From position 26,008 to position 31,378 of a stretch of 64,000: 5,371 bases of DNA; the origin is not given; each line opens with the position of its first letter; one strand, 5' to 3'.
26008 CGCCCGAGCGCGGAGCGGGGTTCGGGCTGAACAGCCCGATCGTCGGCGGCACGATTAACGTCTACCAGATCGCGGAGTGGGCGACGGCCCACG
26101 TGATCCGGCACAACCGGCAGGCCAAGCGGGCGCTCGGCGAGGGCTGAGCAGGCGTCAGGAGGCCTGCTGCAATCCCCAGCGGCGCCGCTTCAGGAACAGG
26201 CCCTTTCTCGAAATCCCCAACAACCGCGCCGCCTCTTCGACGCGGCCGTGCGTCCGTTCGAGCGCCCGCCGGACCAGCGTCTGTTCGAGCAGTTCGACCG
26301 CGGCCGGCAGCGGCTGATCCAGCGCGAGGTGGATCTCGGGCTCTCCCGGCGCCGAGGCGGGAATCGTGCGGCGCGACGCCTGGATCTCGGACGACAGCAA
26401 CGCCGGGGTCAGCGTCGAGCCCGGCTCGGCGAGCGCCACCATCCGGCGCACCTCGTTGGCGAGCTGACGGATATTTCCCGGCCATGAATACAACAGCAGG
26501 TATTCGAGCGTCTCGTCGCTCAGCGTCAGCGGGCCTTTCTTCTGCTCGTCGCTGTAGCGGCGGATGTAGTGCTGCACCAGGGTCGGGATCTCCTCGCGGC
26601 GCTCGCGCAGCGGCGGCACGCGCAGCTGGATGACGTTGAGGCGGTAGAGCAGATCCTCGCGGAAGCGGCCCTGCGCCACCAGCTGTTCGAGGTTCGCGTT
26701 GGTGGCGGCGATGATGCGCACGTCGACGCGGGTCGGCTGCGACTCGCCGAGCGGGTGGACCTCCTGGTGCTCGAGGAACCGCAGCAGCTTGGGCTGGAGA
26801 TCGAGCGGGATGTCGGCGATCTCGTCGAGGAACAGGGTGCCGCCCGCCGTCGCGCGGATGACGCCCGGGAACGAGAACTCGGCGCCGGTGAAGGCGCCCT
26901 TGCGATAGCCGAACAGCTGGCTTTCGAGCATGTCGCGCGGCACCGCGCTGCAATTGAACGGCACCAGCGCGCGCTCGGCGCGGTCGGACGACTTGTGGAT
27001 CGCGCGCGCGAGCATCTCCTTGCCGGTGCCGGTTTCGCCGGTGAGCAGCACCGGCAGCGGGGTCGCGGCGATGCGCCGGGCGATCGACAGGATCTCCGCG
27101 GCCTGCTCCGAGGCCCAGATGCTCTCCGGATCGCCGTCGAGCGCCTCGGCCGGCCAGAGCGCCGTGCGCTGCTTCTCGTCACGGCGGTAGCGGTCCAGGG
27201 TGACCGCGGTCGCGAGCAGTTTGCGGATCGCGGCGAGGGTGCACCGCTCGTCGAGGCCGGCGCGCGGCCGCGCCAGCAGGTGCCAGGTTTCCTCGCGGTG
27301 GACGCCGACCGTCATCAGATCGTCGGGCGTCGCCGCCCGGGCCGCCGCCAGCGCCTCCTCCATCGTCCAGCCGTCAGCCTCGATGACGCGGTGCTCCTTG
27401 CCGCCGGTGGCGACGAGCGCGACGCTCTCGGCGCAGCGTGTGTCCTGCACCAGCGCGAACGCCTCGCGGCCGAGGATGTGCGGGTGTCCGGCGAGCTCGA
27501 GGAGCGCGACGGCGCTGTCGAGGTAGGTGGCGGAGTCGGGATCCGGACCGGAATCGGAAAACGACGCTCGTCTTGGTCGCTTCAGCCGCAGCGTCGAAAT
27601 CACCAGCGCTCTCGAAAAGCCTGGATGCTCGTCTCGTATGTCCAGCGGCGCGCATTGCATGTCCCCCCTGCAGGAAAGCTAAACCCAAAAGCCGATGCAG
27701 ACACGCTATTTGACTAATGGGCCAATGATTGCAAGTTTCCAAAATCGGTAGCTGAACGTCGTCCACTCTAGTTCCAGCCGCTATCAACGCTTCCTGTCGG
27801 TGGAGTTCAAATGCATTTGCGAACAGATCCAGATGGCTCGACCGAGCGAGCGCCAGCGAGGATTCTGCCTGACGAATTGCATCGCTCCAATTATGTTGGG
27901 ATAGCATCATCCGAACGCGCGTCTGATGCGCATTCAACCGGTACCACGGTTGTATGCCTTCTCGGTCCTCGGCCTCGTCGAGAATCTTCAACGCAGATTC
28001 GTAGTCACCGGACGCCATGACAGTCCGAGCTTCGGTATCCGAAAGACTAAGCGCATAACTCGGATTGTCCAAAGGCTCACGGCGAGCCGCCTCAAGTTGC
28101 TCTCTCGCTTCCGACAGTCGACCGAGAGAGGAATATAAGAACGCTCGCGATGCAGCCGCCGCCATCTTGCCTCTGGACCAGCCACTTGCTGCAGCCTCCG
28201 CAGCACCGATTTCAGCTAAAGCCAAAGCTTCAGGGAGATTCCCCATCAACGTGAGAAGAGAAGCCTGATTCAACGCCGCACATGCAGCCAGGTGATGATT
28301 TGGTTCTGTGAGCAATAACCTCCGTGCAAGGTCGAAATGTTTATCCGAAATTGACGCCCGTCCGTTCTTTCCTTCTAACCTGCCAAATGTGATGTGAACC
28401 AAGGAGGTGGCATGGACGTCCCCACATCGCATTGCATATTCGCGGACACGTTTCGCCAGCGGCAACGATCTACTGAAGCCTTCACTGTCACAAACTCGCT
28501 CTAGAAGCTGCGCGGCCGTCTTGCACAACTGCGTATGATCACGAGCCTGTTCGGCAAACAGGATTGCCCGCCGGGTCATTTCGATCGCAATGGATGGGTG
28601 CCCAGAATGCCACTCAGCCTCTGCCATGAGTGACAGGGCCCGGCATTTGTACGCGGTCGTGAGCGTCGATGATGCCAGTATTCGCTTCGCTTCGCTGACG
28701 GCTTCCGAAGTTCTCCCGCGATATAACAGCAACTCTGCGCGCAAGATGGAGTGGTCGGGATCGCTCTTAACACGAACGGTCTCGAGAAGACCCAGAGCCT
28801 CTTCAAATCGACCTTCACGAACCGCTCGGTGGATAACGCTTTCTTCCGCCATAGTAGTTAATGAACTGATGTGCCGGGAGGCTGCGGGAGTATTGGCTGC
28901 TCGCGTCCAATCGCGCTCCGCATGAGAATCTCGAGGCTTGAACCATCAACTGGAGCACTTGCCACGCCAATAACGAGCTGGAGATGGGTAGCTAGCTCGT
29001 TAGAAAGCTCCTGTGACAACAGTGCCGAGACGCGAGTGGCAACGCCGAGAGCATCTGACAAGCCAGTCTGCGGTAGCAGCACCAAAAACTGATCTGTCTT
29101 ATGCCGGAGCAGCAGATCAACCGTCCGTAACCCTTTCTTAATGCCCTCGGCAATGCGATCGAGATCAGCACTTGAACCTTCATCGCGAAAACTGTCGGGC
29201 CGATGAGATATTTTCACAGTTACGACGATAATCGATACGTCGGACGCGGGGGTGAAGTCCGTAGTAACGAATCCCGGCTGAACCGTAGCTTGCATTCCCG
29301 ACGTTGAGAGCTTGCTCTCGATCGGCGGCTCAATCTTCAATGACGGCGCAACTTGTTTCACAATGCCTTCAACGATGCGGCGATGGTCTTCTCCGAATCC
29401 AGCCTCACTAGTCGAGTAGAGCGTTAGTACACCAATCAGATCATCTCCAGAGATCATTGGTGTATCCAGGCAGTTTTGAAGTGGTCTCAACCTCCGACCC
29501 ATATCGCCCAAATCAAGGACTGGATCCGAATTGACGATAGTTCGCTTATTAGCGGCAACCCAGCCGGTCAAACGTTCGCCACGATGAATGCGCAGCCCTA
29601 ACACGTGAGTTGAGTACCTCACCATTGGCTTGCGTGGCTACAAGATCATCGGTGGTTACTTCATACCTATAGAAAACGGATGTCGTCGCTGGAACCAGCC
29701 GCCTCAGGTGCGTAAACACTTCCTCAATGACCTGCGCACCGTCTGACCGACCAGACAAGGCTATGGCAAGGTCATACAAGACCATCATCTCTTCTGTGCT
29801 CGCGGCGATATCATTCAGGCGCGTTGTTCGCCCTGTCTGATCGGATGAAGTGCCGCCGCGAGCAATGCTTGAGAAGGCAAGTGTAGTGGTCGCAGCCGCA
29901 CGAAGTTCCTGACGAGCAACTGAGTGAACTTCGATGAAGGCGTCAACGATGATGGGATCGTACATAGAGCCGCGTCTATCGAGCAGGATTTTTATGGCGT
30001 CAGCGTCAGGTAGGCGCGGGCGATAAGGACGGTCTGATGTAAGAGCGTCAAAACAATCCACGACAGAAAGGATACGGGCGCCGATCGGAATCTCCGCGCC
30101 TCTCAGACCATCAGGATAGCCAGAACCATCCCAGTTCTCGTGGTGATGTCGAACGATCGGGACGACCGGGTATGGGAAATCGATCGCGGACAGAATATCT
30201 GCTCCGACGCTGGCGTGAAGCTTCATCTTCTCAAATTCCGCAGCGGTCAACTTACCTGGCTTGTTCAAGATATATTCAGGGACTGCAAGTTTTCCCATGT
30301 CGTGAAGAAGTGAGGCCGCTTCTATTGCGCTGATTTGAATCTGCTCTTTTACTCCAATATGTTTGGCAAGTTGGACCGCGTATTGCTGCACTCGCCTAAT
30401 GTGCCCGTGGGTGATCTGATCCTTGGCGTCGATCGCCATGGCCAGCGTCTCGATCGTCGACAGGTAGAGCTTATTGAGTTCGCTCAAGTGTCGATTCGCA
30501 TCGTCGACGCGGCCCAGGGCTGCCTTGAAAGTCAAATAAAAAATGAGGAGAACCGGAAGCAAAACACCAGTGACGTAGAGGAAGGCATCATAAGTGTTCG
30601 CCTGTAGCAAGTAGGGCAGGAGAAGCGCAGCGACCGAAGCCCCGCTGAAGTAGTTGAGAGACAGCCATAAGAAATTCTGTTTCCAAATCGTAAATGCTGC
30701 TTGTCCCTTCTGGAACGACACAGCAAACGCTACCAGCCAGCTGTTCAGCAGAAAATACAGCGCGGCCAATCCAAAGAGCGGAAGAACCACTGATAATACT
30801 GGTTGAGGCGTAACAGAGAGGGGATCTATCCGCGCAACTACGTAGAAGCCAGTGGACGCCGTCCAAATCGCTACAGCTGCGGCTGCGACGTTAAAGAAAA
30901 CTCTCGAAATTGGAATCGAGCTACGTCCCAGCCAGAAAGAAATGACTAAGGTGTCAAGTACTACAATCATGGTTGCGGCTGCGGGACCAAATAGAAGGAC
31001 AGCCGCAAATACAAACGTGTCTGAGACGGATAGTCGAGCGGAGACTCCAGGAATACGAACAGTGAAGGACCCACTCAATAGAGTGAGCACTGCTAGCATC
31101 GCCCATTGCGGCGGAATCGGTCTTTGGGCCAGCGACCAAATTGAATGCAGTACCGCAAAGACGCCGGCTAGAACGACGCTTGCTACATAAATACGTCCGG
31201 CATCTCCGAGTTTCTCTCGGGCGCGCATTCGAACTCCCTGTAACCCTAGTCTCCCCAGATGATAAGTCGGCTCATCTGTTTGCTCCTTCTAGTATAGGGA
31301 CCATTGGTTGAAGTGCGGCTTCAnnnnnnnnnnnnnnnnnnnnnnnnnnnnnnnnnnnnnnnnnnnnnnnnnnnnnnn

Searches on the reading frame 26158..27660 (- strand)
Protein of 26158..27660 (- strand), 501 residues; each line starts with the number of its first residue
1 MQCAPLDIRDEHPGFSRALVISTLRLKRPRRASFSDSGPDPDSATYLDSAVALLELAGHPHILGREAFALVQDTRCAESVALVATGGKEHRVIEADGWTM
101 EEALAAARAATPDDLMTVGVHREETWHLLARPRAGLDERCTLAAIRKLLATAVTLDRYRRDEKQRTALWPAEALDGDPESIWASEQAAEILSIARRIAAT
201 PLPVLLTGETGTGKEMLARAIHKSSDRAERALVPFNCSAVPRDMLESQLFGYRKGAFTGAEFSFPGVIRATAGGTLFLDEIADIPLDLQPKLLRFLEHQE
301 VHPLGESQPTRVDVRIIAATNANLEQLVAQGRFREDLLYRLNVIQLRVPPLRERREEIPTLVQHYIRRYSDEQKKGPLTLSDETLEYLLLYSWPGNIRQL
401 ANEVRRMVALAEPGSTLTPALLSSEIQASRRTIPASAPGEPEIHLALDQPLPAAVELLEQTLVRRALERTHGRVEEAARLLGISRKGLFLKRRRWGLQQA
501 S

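Call 6: search_protein_families(library=pfam, proteins=[window:26158-27660:-], max_evalue=0.01)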
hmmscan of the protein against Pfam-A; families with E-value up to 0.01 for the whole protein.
window:26158-27660:- (501 aa): 9 families
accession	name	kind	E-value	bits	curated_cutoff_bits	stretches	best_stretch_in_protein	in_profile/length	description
PF00158.32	Sigma54_activat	-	3.8e-64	215.9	20.2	1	183-346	4-167/168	Sigma-54 interaction domain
PF25601.1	AAA_lid_14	-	1.4e-21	76.5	27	1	352-432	1-80/87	AAA+ ATPase lid domain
PF14532.12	Sigma54_activ_2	-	2.2e-19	70.5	25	1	189-351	9-138/138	Sigma-54 interaction domain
PF07728.20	AAA_5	-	8.7e-11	42.4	22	1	203-322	1-123/139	AAA domain (dynein-related subfamily)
PF02954.25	HTH_8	-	8.9e-09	35.4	22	1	455-495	2-42/42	Bacterial regulatory protein, Fis family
PF07724.20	AAA_2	-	5.9e-07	30.1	27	1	204-332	6-135/166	AAA domain (Cdc48 subfamily)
PF01078.27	Mg_chelatase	-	2e-05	24.5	20.3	0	181-222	5-43/207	Magnesium chelatase, subunit ChlI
PF00004.35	AAA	-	0.001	20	21.2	1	204-325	1-112/131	ATPase family associated with various cellular activities (AAA)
PF13191.12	AAA_16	-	0.0033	18.4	32.6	1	186-240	8-63/167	AAA ATPase domain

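Call 16: search_protein_families(library=ncbifam, proteins=[window:26158-27660:-], max_evalue=0.01)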
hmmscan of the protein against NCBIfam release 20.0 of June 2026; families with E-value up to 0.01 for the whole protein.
window:26158-27660:- (501 aa): 28 families (the best 25 are shown)
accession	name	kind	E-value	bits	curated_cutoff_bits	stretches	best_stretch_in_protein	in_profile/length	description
NF041552.1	TF_PrdR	equivalog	2e-90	303.8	795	1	184-491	273-572/577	sigma-54 dependent transcriptional regulator PrdR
TIGR01818.1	ntrC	equivalog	4.8e-88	296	558.6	1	173-489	129-457/463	nitrogen regulation protein NR(I)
NF038308.1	RNA_repair_RtcR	equivalog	5.9e-86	289.4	650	1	170-486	171-502/530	RNA repair transcriptional activator RtcR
NF003451.0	PRK05022.1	equivalog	6.6e-85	285.7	476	1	150-498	160-511/512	nitric oxide reductase transcriptional regulator NorR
TIGR02915.1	PEP_resp_reg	equivalog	2.3e-84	283.8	502.6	1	180-491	141-438/445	PEP-CTERM-box response regulator transcription factor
NF008469.0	PRK11361.1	equivalog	5.2e-82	276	714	1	184-500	149-459/461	acetoacetate metabolism transcriptional regulator AtoC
TIGR01817.1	nifA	equivalog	1.1e-81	275.2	528.85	1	179-437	196-453/534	nif-specific transcriptional activator NifA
NF050807.1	TransRegFlbDCaul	equivalog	1.2e-78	265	750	1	179-491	119-434/454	sigma-54-dependent transcriptional regulator FlbD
NF041906.1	V4R_TF_MobR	exception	8.9e-76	255.5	999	1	184-488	238-537/544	phenol degradation transcriptional regulator MobR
NF011695.0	PRK15115.1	equivalog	3.8e-73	246.8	763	1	184-489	141-430/445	two-component system response regulator GlrR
NF008176.1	PRK10923.1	equivalog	4.2e-73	246.5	620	1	184-497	144-468/469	nitrogen regulation protein NR(I)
NF007689.0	PRK10365.1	equivalog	4e-72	243.4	760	1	189-491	150-438/441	sigma-54-dependent response regulator transcription factor ZraR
TIGR02329.1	propionate_PrpR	equivalog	6.5e-72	242.8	499.2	1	183-489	217-521/526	propionate catabolism operon regulatory protein PrpR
NF011953.0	PRK15424.1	equivalog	2.8e-71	240.7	703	1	144-490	184-529/538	propionate catabolism operon regulatory protein PrpR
NF051870.1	NAssimRespRegNtrX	equivalog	2.7e-70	237.5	600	1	182-496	143-451/452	nitrogen assimilation response regulator NtrX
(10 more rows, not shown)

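Call 42: find_related_loci(query=window:26158-27558:-, collection=genome_contigs, flank=8000)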
Query window:26158-27558:- (467 aa) in genome_contigs; peptide patterns used: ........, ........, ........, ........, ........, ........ (x = any residue, [..] = any of these).
599 stretches matched a pattern (row limit reached: there are more); 590 encode a relative of the query (tblastn E <= 1e-3); the best 80 are kept; 80 distinct loci.
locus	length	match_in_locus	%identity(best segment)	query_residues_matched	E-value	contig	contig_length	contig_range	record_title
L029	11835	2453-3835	77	7-467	0e+0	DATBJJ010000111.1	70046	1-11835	MAG TPA_asm: Vicinamibacterales bacterium isolate SMAG_U3917 k141_652991, whole genome shotgun sequence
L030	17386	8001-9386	74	7-467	0e+0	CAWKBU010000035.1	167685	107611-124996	MAG: uncultured Acidobacteriota bacterium isolate MFD03066.bin.2.196 genome assembly, contig: contig_80210, whole genome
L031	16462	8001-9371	71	15-465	0e+0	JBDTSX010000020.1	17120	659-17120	MAG: Acidobacteriota bacterium isolate cluster3_bin.282 NODE_12524_length_17120_cov_4.957808, whole genome shotgun seque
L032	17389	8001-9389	66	6-467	0e+0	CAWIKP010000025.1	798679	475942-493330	MAG: uncultured Acidobacteriota bacterium isolate MFD05176.bin.2.36 genome assembly, contig: contig_37021, whole genome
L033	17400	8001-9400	73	1-467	0e+0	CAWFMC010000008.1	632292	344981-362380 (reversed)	MAG: uncultured Acidobacteriota bacterium isolate MFD00392.bin.2.345 genome assembly, contig: contig_21286, whole genome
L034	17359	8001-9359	68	13-465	0e+0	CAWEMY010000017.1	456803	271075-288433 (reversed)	MAG: uncultured Acidobacteriota bacterium isolate MFD02360.bin.1.21 genome assembly, contig: contig_925, whole genome sh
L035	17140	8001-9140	41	70-463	2e-80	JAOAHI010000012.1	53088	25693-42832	MAG: Methylohalobius sp. isolate SKW56 NODE_12_length_53134_cov_3.512110, whole genome shotgun sequence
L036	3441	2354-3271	43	147-460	1e-79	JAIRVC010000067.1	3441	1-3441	MAG: Acidobacteriota bacterium isolate Ehx436_bin31 k119_2389287, whole genome shotgun sequence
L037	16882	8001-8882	48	164-464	4e-78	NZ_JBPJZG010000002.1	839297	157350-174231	Variovorax sp. LT1R20 NODE_2_length_839297_cov_28.873299, whole genome shotgun sequence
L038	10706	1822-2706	45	160-463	1e-77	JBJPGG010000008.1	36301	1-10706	MAG: Methylococcaceae bacterium isolate bin_01_a k141_84960, whole genome shotgun sequence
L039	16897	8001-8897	47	164-463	2e-76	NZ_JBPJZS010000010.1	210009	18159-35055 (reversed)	Variovorax sp. GB1R11 NODE_10_length_210009_cov_34.764808, whole genome shotgun sequence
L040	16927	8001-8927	41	147-464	6e-76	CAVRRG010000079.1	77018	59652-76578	MAG: Calditrichota bacterium isolate MFD03551.bin.2.35 genome assembly, contig: contig_98798, whole genome shotgun seque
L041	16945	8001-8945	42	140-463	2e-74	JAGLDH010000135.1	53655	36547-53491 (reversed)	MAG: Methylococcales bacterium isolate SW_4_3 ROV167.bin.3.fa_135, whole genome shotgun sequence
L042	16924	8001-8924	45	156-460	7e-74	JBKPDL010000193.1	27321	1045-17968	MAG: Acidobacteriota bacterium isolate GB_EKS_MAG_00025 GB_EKS_000000893154, whole genome shotgun sequence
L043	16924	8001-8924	45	156-460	7e-74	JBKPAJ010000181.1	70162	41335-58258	MAG: Acidobacteriota bacterium isolate GB_HAYS_MAG_00008 GB_HAYS_000000715319, whole genome shotgun sequence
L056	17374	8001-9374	68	5-467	0e+0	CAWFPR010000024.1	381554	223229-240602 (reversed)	MAG: uncultured Acidobacteriota bacterium isolate MFD05442.bin.1.130 genome assembly, contig: contig_5082, whole genome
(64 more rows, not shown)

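Call 69: search_protein_families(library=pfam, proteins=[L034:6693-9359:+], max_evalue=0.01)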
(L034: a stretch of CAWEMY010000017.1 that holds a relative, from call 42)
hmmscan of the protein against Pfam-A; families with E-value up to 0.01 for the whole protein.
L034:6693-9359:+ (889 aa): 10 families
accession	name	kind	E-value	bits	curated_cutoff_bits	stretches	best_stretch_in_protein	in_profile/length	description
PF00158.32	Sigma54_activat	-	3.9e-62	209.3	20.2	1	576-736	7-167/168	Sigma-54 interaction domain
PF25601.1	AAA_lid_14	-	1.4e-21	76.5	27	1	742-822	1-80/87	AAA+ ATPase lid domain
PF14532.12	Sigma54_activ_2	-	4.2e-18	66.4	25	1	577-741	7-138/138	Sigma-54 interaction domain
PF07728.20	AAA_5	-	9.8e-11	42.3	22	1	594-712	2-123/139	AAA domain (dynein-related subfamily)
PF02954.25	HTH_8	-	3.1e-09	36.8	22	1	846-885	3-42/42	Bacterial regulatory protein, Fis family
PF13428.12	TPR_14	-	2.7e-05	24.9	23.5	0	69-105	3-39/44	Tetratricopeptide repeat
PF07724.20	AAA_2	-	0.00052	20.5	27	1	593-720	5-133/166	AAA domain (Cdc48 subfamily)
PF13424.12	TPR_12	-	0.0011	19.6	30.1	1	151-219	7-77/77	Tetratricopeptide repeat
PF01078.27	Mg_chelatase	-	0.0056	16.5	20.3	0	649-692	93-136/207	Magnesium chelatase, subunit ChlI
PF13191.12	AAA_16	-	0.009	17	32.6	1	588-630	21-63/167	AAA ATPase domain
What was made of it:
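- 26155..28852 (-): TPR-domain sigma-54 enhancer-binding protein (TPR + AAA+ with GAFTGA + HTH_8). Split in this window by a frameshift at about 27570-27599. Pfam hits for Sigma54_activat, AAA_lid_14 and HTH_8 (call 6) and for TPR (call 69).
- Closest known: Hexapeptide-repeat left-handed beta-helix. Different: There is no hmmscan hit (calls 6, 69).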

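Call 81: search_protein_families(library=padloc, proteins=[window:26158-27558:-], max_evalue=0.001)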
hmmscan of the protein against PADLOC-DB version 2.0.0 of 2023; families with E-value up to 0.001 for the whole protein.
window:26158-27558:- (467 aa): 3 families
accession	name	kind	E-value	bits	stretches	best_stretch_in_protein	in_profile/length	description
PDLC01995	RtcR_PspF2--CARF_AAA_HTH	-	6.3e-99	330.3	1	145-455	168-472/481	-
PDLC01994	RtcR_PspF1--CARF_AAA_HTH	-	7.6e-56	188.1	1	137-454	155-461/468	-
PDLC01993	RtcR--CARF_AAA_HTH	-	6.7e-54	181.2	1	163-399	200-443/523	-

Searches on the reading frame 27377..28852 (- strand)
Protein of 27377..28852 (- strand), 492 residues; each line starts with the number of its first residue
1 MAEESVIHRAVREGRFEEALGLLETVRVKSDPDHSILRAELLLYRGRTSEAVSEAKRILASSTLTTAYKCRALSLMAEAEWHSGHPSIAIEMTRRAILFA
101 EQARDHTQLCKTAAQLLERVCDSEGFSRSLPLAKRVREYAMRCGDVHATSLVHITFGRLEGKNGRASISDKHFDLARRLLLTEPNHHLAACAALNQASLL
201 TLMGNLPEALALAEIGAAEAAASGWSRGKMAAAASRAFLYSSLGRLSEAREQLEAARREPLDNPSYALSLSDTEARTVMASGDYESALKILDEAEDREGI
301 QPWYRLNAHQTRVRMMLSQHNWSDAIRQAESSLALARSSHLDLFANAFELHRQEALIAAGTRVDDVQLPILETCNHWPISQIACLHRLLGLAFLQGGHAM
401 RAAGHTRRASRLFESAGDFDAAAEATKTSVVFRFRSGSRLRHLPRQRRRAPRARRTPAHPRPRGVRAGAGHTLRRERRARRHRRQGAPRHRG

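Call 16: search_protein_families(library=ncbifam, proteins=[window:27377-28852:-], max_evalue=0.01)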
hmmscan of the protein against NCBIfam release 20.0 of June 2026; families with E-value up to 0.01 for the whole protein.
window:27377-28852:- (492 aa): 2 families
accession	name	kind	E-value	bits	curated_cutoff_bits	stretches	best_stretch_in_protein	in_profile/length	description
NF052312.1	T9SS_PorW_SprE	equivalog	0.0066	15.1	250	0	232-297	143-208/716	type IX secretion system periplasmic lipoprotein PorW/SprE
TIGR00756.2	PPR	repeat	0.0099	16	20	0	5-24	5-24/35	pentatricopeptide repeat protein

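Call 40: find_homologous_proteins(query=window:27590-28852:-, max_evalue=0.00001)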
Query window:27590-28852:- (421 aa): 1 proteins with E <= 0.00001 among 8000 candidates.
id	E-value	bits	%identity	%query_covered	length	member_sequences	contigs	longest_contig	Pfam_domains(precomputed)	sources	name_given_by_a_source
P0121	1.9e-125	437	71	70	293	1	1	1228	PF14559.13,PF13424.13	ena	-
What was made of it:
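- Tried and rejected: A homology search with the TPR domain returned a single fragment (call 40).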

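Call 68: search_solved_structures(query=window:27590-28852:-, max_evalue=1)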
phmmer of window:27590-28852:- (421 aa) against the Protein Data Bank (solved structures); distinct sequences matched with E-value up to 1: 0.
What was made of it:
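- Closest known: RRNPP peptide quorum sensing of Firmicutes and their phages. Different: It shows no detectable sequence similarity to any solved structure, RRNPP receptors included (0 PDB hits at E<=1; call 68).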

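Call 69: search_protein_families(library=pfam, proteins=[window:27590-28852:-], max_evalue=0.01)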
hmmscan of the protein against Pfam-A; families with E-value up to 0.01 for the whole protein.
window:27590-28852:- (421 aa): 7 families
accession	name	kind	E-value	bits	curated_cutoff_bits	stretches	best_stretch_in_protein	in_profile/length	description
PF13428.12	TPR_14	-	5e-09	36.4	23.5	0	233-262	4-34/44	Tetratricopeptide repeat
PF14559.12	TPR_19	-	1.4e-07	32.2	25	0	11-61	2-54/68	Tetratricopeptide repeat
PF13424.12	TPR_12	-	8.9e-07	29.5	30.1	1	157-214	10-69/77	Tetratricopeptide repeat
PF07719.23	TPR_2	-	2.7e-05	24.4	27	0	236-257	7-28/34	Tetratricopeptide repeat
PF13432.12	TPR_16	-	5.6e-05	24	32.7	0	241-296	8-59/65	Tetratricopeptide repeat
PF25058.1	ARM_TT21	-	0.0058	17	27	0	227-297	54-123/155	Tetratricopeptide repeat protein 21 ARM repeat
PF01535.26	PPR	-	0.0064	17.1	25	0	5-24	5-24/31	PPR repeat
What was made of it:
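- On RRNPP peptide quorum sensing: TPR repeats are present (call 69), but phmmer against all PDB chains gave 0 hits at E<=1 (call 68).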

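Call 81: search_protein_families(library=padloc, proteins=[window:27590-28852:-], max_evalue=0.001)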
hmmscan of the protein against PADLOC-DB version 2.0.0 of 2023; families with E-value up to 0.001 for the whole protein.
window:27590-28852:- (421 aa): 0 families

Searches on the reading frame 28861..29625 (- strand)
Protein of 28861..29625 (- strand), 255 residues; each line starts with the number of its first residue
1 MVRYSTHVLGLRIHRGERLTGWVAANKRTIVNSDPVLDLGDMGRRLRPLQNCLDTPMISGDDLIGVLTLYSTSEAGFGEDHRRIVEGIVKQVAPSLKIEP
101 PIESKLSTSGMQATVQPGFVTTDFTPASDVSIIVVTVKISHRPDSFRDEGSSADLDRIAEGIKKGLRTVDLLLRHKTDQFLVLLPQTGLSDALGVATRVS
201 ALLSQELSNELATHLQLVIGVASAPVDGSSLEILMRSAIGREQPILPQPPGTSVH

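Call 16: search_protein_families(library=ncbifam, proteins=[window:28861-29625:-], max_evalue=0.01)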
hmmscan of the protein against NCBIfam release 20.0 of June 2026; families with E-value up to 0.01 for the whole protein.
window:28861-29625:- (255 aa): 8 families
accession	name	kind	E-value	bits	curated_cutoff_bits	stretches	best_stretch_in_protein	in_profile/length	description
TIGR00254.1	GGDEF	domain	2.2e-09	37.2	37.4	1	155-238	63-149/168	diguanylate cyclase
NF038266.1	diguan_SiaD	equivalog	1.1e-07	31.6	290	1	154-234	151-233/252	biofilm regulation diguanylate cyclase SiaD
NF007135.0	PRK09581.1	equivalog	2.7e-05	23.2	474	1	155-236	350-435/457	PleD family two-component system response regulator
NF047654.1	DiguCycDgcRLepto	equivalog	0.0001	21.4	500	1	144-208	180-245/295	diguanylate cyclase DgcR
NF041606.1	dguan_cyc_DgcA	equivalog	0.00016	20.7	370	1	130-230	210-313/340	diguanylate cyclase DgcA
NF038230.1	Regu_Geo_Pelo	equivalog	0.0019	16.1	1200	1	18-95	435-515/935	GPMC system transcriptional regulator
NF007423.1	PRK09966.1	equivalog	0.0031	16.4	325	1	155-238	297-382/390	diguanylate cyclase DgcN/YfiN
NF011955.1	PRK15426.1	equivalog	0.0087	14.2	408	0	145-208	446-510/564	cellulose biosynthesis regulator diguanylate cyclase DgcQ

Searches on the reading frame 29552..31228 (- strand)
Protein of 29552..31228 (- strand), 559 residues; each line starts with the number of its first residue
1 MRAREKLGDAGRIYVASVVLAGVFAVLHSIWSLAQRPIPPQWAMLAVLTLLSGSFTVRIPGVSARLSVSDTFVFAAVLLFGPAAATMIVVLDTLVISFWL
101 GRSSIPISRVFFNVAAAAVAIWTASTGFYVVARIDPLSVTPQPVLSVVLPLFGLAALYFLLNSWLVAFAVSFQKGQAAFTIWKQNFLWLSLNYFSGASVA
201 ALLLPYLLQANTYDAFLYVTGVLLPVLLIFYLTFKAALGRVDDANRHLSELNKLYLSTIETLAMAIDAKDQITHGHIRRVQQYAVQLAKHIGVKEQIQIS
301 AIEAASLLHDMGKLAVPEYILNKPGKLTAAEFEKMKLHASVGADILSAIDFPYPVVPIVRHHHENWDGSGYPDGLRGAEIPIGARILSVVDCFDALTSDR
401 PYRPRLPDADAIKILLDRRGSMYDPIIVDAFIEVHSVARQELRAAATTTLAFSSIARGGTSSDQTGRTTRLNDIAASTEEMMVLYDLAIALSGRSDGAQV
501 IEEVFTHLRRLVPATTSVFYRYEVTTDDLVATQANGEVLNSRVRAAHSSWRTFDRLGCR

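Call 6: search_protein_families(library=pfam, proteins=[window:29552-31228:-], max_evalue=0.01)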
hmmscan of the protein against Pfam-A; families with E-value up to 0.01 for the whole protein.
window:29552-31228:- (559 aa): 4 families
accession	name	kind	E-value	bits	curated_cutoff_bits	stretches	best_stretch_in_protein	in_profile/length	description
PF13487.12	HD_5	-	3e-41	141.4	27.2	1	261-425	2-168/170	HD domain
PF01966.28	HD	-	3.1e-22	79.5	22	1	275-395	3-115/116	HD domain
PF20972.2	MASE9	-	0.0001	22.8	24.3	1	71-233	52-195/203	MASE9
PF08668.18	HDOD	-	0.0011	19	22.9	1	279-364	101-195/196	HDOD domain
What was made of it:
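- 28858..31228 (-): Integral-membrane HD-GYP / GAF / GGDEF protein (c-di-GMP turnover). Frameshift at about 29607-29618. Its stop lies 3 nt before the activator's start codon. Pfam HD_5 and HD, plus a weak MASE9 hit (call 6).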

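Call 81: search_protein_families(library=padloc, proteins=[window:29552-31228:-], max_evalue=0.001)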
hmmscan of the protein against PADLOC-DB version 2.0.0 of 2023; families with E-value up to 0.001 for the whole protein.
window:29552-31228:- (559 aa): 2 families
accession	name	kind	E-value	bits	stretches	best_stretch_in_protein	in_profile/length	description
PDLC01765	Cas3c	-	1.5e-05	22.2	1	259-367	11-97/612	-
PDLC01254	Cas3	-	0.00092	17.5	0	274-370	10-90/164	CAS-I; effector_G3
